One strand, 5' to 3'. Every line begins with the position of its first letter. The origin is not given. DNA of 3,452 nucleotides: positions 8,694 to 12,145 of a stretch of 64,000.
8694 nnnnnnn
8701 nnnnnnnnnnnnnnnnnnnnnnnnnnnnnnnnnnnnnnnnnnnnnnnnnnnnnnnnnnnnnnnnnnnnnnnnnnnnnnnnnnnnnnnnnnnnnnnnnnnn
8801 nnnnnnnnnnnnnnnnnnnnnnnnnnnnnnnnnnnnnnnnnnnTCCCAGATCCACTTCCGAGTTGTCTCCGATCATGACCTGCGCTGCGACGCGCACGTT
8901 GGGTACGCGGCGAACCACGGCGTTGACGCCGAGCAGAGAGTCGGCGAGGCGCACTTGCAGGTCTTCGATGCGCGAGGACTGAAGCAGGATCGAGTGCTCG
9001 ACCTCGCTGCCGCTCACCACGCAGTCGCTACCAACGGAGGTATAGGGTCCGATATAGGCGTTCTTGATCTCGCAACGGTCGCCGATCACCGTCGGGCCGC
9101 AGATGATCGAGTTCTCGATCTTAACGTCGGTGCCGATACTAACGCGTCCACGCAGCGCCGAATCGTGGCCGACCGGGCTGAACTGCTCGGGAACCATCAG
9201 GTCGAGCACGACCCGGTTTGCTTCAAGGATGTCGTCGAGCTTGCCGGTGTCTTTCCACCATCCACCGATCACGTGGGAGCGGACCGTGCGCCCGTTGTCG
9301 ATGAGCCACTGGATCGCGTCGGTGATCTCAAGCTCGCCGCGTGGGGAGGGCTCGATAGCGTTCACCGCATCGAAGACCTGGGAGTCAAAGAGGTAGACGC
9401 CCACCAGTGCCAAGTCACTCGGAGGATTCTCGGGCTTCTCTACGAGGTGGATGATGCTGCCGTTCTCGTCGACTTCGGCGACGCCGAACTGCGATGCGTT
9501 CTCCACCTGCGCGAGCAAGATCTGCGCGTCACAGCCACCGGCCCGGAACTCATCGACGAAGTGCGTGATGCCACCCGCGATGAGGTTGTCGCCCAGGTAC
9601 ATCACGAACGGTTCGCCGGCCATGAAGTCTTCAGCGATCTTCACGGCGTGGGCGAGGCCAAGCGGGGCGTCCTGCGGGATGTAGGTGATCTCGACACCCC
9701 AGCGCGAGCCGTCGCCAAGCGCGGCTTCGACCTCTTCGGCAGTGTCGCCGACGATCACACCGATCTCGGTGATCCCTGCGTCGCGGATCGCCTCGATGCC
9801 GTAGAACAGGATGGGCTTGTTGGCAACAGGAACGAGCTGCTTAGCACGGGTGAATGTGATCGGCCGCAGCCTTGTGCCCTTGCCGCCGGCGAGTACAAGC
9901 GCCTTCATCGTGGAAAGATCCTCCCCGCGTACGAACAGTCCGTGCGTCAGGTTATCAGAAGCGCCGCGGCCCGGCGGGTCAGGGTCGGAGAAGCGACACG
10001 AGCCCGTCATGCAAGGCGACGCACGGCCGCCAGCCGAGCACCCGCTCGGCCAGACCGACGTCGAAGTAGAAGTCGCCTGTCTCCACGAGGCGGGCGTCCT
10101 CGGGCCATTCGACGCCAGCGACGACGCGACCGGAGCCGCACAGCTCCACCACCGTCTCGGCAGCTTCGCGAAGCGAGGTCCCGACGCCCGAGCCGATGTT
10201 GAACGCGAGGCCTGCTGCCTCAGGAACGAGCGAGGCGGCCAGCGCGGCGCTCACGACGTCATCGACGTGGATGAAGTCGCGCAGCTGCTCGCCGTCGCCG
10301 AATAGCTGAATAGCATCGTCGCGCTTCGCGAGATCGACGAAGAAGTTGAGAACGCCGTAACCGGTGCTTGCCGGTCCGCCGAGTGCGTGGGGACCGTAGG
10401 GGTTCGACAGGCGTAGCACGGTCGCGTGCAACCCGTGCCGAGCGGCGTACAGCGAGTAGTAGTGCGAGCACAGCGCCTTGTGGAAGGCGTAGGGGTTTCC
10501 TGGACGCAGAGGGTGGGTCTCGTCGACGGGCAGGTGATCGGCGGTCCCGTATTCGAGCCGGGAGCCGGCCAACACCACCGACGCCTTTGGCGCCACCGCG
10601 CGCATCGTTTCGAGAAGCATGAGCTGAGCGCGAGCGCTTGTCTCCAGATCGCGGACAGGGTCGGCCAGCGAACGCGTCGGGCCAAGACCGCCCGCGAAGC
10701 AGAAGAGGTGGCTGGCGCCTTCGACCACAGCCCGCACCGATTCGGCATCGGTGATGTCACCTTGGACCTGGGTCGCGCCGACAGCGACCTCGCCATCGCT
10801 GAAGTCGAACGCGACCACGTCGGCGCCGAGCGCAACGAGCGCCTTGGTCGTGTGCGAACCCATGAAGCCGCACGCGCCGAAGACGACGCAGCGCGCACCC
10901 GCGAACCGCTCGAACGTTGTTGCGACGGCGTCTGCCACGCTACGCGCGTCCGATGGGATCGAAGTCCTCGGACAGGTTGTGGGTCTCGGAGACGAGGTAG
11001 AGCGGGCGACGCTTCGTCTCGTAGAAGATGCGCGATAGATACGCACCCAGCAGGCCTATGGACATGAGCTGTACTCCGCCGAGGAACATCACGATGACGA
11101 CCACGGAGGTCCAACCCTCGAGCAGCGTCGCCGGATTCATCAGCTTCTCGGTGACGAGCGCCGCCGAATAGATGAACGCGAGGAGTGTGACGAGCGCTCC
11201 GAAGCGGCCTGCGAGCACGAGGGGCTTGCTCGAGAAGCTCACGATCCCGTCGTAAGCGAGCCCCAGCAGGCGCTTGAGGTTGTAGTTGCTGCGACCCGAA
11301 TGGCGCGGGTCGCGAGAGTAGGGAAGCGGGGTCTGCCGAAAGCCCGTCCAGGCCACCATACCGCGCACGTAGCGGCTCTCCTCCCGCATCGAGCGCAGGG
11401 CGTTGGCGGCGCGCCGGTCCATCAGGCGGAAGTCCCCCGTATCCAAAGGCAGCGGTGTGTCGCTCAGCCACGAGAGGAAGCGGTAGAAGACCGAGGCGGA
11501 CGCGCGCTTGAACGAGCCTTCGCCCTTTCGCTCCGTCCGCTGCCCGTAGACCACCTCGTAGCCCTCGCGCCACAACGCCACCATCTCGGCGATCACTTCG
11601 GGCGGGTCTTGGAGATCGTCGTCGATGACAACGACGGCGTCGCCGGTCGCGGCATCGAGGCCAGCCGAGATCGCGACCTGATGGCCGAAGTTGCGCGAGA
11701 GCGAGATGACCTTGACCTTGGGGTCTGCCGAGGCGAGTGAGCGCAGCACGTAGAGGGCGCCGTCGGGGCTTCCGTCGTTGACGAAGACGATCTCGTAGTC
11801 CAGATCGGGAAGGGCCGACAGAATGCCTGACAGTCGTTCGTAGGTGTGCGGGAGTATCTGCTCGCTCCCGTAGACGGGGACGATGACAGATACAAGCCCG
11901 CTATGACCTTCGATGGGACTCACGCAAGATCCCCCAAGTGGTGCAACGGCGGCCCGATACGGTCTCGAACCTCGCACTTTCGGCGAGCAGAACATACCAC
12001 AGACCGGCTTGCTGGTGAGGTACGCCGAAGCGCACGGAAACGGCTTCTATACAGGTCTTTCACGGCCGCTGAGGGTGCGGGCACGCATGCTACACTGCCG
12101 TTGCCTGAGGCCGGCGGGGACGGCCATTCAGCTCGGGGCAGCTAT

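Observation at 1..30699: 30-kb surface-glycan locus built from polyprenyl-phosphate/GT-C machinery plus three rare-sugar pathways, with no Leloir transferase, flippase/polymerase or priming enzyme in view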

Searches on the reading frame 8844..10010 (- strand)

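Call 4: search_protein_families(library=pfam, proteins=[window:8844-10010:-], max_evalue=0.01)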
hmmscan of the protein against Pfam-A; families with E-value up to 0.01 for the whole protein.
window:8844-10010:- (389 aa): 6 families
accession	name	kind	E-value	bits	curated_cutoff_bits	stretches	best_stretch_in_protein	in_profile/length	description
PF00483.29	NTP_transferase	-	8.8e-60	202.7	21.2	1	36-268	1-242/245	Nucleotidyl transferase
PF25084.1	LbH_EIF2B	-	2.8e-09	37.4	54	1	278-350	16-83/105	EIF2B subunit epsilon LbH domain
PF12804.13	NTP_transf_3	-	4e-08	34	27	1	37-141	1-95/160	MobA-like NTP transferase domain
PF00132.30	Hexapep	-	4.7e-08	32.8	27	1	290-316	2-29/36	Bacterial transferase hexapeptide (six repeats)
PF24894.1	Hexapep_GlmU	-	1.2e-06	29.1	23.3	1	325-387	20-90/104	GlmU-like, C-terminal hexapeptide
PF07959.18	Fucose_pyrophosphorylase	-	0.004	16.6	34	1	296-345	285-338/418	Fucose pyrophosphorylase domain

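Call 39: search_protein_families(library=ncbifam, proteins=[window:8844-10010:-], max_evalue=1e-10)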
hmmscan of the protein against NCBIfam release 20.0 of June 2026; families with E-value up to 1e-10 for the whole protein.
window:8844-10010:- (389 aa): 29 families (the best 25 are shown)
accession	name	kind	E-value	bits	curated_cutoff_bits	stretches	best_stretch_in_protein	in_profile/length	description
TIGR01208.1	rmlA_long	equivalog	1.3e-138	461.8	320.25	1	36-388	1-353/353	glucose-1-phosphate thymidylyltransferase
TIGR03992.1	Arch_glmU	subfamily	7.5e-77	258.8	292.1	1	35-364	1-325/393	bifunctional sugar-1-phosphate nucleotidylyltransferase/acetyltransferase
NF041313.1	UDPGP_AglF_Halo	equivalog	2.4e-59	200.6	400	1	35-266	1-232/234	UTP--glucose-1-phosphate uridylyltransferase AglF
TIGR01207.1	rmlA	equivalog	2.6e-54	184.3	360.65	1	36-268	1-236/286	glucose-1-phosphate thymidylyltransferase RfbA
NF041173.1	Sug_nt_acttase_Thmprot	equivalog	3e-52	177.9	600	1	35-361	1-322/405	bifunctional sugar-1-phosphate nucleotidylyltransferase/acetyltransferase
NF012024.0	PRK15480.1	equivalog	9e-47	159.6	588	1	34-268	3-240/292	glucose-1-phosphate thymidylyltransferase RfbA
NF052502.1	man1P_GTase_Rv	exception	2.6e-45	154.8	440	1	36-381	2-343/352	mannose-1-phosphate guanylyltransferase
TIGR01099.1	galU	equivalog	5.3e-34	118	326.8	1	106-264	94-261/261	UTP--glucose-1-phosphate uridylyltransferase GalU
NF003670.0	PRK05293.1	equivalog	1.8e-28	99.5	470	1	147-268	133-258/382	glucose-1-phosphate adenylyltransferase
NF010934.1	PRK14354.1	equivalog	1.1e-27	96.7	450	1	37-386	2-346/447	bifunctional UDP-N-acetylglucosamine diphosphorylase/glucosamine-1-phosphate N-acetyltransferase GlmU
TIGR02091.1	glgC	equivalog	2.1e-26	92.8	424.9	1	36-265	2-256/364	glucose-1-phosphate adenylyltransferase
NF045761.1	NAMPUrTaseMurU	equivalog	1.8e-24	86.9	250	1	35-264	1-223/226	N-acetylmuramate alpha-1-phosphate uridylyltransferase MurU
TIGR01173.1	glmU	equivalog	8.5e-24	84.2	366.85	1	35-340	1-320/452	bifunctional UDP-N-acetylglucosamine diphosphorylase/glucosamine-1-phosphate N-acetyltransferase GlmU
NF010935.0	PRK14355.1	equivalog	8.3e-21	74.1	718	1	35-348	4-329/459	bifunctional UDP-N-acetylglucosamine diphosphorylase/glucosamine-1-phosphate N-acetyltransferase GlmU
NF010937.0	PRK14357.1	equivalog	2.3e-18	66.3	658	1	35-344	1-311/448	bifunctional UDP-N-acetylglucosamine diphosphorylase/glucosamine-1-phosphate N-acetyltransferase GlmU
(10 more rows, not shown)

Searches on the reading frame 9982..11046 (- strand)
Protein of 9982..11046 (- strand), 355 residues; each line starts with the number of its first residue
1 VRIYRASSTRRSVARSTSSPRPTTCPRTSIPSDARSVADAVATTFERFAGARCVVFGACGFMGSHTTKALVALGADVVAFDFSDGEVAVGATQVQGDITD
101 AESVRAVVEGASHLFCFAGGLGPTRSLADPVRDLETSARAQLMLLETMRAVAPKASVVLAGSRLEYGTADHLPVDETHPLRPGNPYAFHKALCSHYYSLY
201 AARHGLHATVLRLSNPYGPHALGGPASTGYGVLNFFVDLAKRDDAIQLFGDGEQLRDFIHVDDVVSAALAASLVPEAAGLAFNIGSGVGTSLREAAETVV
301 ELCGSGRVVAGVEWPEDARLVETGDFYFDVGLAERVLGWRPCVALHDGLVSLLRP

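Call 4: search_protein_families(library=pfam, proteins=[window:9982-11046:-], max_evalue=0.01)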
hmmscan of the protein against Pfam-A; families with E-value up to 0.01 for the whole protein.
window:9982-11046:- (355 aa): 5 families
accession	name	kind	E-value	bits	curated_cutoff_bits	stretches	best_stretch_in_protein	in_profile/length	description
PF01370.27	Epimerase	-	3.6e-42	144.9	20.9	1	54-285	2-240/240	NAD dependent epimerase/dehydratase family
PF16363.11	GDP_Man_Dehyd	-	3.9e-31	109.2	27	1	55-349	2-329/332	GDP-mannose 4,6 dehydratase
PF01073.25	3Beta_HSD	-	7.3e-06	25.6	22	1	54-119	1-75/280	3-beta hydroxysteroid dehydrogenase/isomerase family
PF13460.12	NAD_binding_10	-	4.6e-05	23.8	27.2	1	57-124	1-74/184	NAD(P)H-binding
PF05368.20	NmrA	-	0.0027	17.8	27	1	53-119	5-78/298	NmrA-like family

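Call 8: search_protein_families(library=ncbifam, proteins=[window:9982-11046:-], max_evalue=0.01)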
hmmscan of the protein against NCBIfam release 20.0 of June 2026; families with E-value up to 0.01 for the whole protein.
window:9982-11046:- (355 aa): 27 families (the best 25 are shown)
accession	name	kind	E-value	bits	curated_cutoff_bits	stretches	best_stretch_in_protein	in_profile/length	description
TIGR01179.1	galE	equivalog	6.7e-28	97.5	262.3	1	54-343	3-311/332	UDP-glucose 4-epimerase GalE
TIGR04180.1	EDH_00030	hypoth_equivalog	7.4e-25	87.6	475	1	54-306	2-259/297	NAD-dependent 4,6-dehydratase LegB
TIGR01181.1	dTDP_gluc_dehyt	equivalog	9.4e-22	77.5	365.1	1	91-349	52-304/321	dTDP-glucose 4,6-dehydratase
TIGR02197.1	heptose_epim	equivalog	4.6e-19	68.7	274.6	1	54-319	2-276/316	ADP-glyceromanno-heptose 6-epimerase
NF007956.0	PRK10675.1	subfamily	4.1e-16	59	394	1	53-345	3-318/338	UDP-glucose 4-epimerase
NF011728.1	PRK15181.1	equivalog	3.4e-12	46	760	1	93-294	73-273/348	Vi polysaccharide biosynthesis UDP-N-acetylglucosaminuronic acid C-4 epimerase TviC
NF042422.1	oxyalk_red_OleD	equivalog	5.8e-12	45.6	580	1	53-312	3-259/329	2-alkyl-3-oxoalkanoate reductase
NF042423.1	oxyalk_red_Shew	equivalog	5.1e-10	38.9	580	1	52-272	10-221/331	2-alkyl-3-oxoalkanoate reductase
NF047922.1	GDPFucSynFcl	equivalog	1.5e-08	34.4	500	1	240-350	191-295/308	GDP-L-fucose synthase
NF007582.0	PRK10217.1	equivalog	1.8e-08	33.8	698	1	174-302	148-269/355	dTDP-glucose 4,6-dehydratase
NF007490.0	PRK10084.1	subfamily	3.8e-08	32.7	649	1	175-300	156-274/361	dTDP-glucose 4,6-dehydratase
NF008872.0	PRK11908.1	equivalog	7.3e-08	31.8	294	1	53-323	4-289/349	bifunctional UDP-4-keto-pentose/UDP-xylose synthase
NF008360.0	PRK11150.1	equivalog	7.7e-08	31.9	452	1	158-317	112-267/310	ADP-glyceromanno-heptose 6-epimerase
NF043036.1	ErythonDh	equivalog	1.8e-07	30.6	325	1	53-213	3-176/321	D-erythronate dehydrogenase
TIGR03466.1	HpnA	hypoth_equivalog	9.6e-06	24.7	367.65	1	53-120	3-74/327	hopanoid-associated sugar epimerase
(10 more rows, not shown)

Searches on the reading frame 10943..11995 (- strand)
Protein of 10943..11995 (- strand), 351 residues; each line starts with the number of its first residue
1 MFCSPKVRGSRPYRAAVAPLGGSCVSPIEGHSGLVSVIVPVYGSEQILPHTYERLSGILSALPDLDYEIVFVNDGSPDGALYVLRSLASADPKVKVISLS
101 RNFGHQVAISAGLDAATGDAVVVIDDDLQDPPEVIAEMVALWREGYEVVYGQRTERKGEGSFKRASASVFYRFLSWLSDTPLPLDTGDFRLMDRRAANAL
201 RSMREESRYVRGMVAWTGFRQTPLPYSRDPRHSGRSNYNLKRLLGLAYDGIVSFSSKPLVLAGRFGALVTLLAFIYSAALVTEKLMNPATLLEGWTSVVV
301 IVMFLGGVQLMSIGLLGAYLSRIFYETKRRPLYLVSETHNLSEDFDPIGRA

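Call 4: search_protein_families(library=pfam, proteins=[window:10943-11995:-], max_evalue=0.01)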
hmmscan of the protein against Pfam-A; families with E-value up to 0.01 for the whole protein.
window:10943-11995:- (351 aa): 3 families
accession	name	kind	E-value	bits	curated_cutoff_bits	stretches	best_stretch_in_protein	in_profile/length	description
PF00535.33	Glycos_transf_2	-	7.7e-33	114.2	23.3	1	36-198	1-165/168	Glycosyl transferase family 2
PF13641.12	Glyco_tranf_2_3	-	9.3e-07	29.5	27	1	35-154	3-124/230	Glycosyltransferase like family 2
PF10111.15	Glyco_tranf_2_2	-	0.00011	22.3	27.3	1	36-138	1-102/276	Glycosyltransferase like family 2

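Call 8: search_protein_families(library=ncbifam, proteins=[window:10943-11995:-], max_evalue=0.01)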
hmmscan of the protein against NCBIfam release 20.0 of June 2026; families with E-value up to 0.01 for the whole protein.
window:10943-11995:- (351 aa): 18 families
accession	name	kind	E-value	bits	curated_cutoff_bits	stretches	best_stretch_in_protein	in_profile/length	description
NF047588.1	GlcsyltransPgfSStrep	equivalog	1.2e-86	290.7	500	1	35-338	3-305/308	glycosyltransferase PgfS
NF007986.1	PRK10714.1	equivalog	8.4e-45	153.1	529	1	35-337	8-310/316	undecaprenyl-phosphate 4-deoxy-4-formamido-L-arabinose transferase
NF041875.1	EPS_EpsD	equivalog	7.2e-13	48.6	370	1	35-149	1-111/325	exopolysaccharide biosynthesis glycosyltransferase EpsD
TIGR03937.1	PgaC_IcaA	equivalog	3.6e-12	46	422.3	1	32-127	44-135/407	poly-beta-1,6-N-acetyl-D-glucosamine synthase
NF007482.0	PRK10073.1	equivalog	1.7e-10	40.4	423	1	34-133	7-101/334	glycosyltransferase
NF047683.1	TeichurnBiosyTuaG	equivalog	3.7e-09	36.6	400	1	32-135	5-104/252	teichuronic acid biosynthesis protein TuaG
TIGR03965.1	mycofact_glyco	equivalog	1.9e-06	27.1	280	1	35-141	76-178/467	mycofactocin biosynthesis glycosyltransferase MftF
TIGR04283.1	glyco_like_mftF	equivalog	2.1e-06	27.5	182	1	35-142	1-97/221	TIGR04283 family arsenosugar biosynthesis glycosyltransferase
NF050050.1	ProtGlycPglI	equivalog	3.6e-06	26.6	500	1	35-152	4-118/306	GalNAc(5)-diNAcBac-PP-undecaprenol beta-1,3-glucosyltransferase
NF041394.1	GtaseAglG_Halo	equivalog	6.9e-06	25.5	440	1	35-145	3-110/304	glucosyl-dolichyl phosphate glucuronosyltransferase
TIGR03111.1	glyc2_xrt_Gpos1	hypoth_equivalog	1e-05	24.6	363.95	1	34-142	50-156/439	TIGR03111 family XrtG-associated glycosyltransferase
TIGR04242.1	nodulat_NodC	equivalog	1.9e-05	23.9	550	1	34-142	49-156/395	chitooligosaccharide synthase NodC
NF041391.1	DPhHxTase_Halo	equivalog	0.00034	19.7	375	1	68-172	26-125/213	dolichyl-phosphate hexose transferase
TIGR04182.1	glyco_TIGR04182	equivalog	0.00056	19.4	325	0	58-164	18-120/293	S-layer glycoprotein N-glycosyltransferase AglJ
NF038302.1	EPS_HpsE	equivalog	0.00057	18.9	300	1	36-140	4-109/307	hormogonium polysaccharide biosynthesis glycosyltransferase HpsE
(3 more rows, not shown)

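Call 57: search_solved_structures(query=window:10943-11923:-, max_evalue=0.001)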
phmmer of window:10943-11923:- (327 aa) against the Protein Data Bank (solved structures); distinct sequences matched with E-value up to 0.001: 12.
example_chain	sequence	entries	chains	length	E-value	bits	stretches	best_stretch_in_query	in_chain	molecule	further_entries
5ekp_C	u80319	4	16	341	4.6e-85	288.7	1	11-317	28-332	Uncharacterized glycosyltransferase sll0501 | Glycosyltransferase sll0501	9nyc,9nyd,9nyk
9nye_A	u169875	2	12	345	4.8e-85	288.6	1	11-317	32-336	Glycosyltransferase sll0501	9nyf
5eke_A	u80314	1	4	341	6.4e-85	288.2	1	11-317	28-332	Uncharacterized glycosyltransferase sll0501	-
9hwj_A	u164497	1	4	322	3.3e-40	141.3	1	11-314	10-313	Undecaprenyl-phosphate 4-deoxy-4-formamido-L-arabinose transferase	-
9bhc_C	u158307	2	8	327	9.6e-39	136.5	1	11-313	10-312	Undecaprenyl-phosphate 4-deoxy-4-formamido-L-arabinose transferase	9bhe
8vxh_A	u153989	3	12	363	1.4e-38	136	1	11-313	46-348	Undecaprenyl-phosphate 4-deoxy-4-formamido-L-arabinose transferase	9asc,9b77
5mlz_A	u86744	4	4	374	9.3e-17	64.3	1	9-134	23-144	Dolichol monophosphate mannose synthase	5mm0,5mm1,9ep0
3bcv_A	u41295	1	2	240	1.1e-08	37.7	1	11-103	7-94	Putative glycosyltransferase protein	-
5hea_A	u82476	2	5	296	7.2e-07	31.8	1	9-103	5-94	Putative glycosyltransferase (GalT1)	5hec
2z87_A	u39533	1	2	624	2.6e-06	29.9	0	11-110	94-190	Chondroitin synthase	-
2z86_A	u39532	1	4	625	2.6e-06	29.9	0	11-110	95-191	Chondroitin synthase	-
6p61_A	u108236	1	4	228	3e-06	29.8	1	10-103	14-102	Glycosyltransferase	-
